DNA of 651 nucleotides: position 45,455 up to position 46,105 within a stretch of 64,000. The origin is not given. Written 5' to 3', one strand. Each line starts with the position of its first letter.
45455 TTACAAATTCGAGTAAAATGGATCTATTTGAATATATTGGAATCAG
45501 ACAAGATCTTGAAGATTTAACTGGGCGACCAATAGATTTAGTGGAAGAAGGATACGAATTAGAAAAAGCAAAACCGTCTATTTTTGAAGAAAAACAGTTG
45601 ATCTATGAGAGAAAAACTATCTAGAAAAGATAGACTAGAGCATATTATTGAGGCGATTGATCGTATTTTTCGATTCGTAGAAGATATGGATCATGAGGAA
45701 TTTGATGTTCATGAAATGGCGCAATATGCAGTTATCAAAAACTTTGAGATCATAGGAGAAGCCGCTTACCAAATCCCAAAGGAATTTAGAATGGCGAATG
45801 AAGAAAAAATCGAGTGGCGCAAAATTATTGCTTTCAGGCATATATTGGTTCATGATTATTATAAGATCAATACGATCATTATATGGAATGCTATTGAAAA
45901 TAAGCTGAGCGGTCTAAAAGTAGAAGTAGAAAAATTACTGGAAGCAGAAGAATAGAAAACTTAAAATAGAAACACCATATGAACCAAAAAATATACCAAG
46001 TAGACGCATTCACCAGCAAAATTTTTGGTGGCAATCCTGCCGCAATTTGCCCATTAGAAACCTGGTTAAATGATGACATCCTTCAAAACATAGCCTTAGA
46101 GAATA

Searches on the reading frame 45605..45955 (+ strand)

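Call 58: search_protein_families(library=pfam, proteins=[window:45605-45955:+])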
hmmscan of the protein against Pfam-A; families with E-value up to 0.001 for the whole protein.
window:45605-45955:+ (116 aa): 1 family
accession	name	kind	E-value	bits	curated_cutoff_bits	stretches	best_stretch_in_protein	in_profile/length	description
PF01934.22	HepT-like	-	9.3e-24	83.9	23.5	1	14-110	1-119/120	Ribonuclease HepT-like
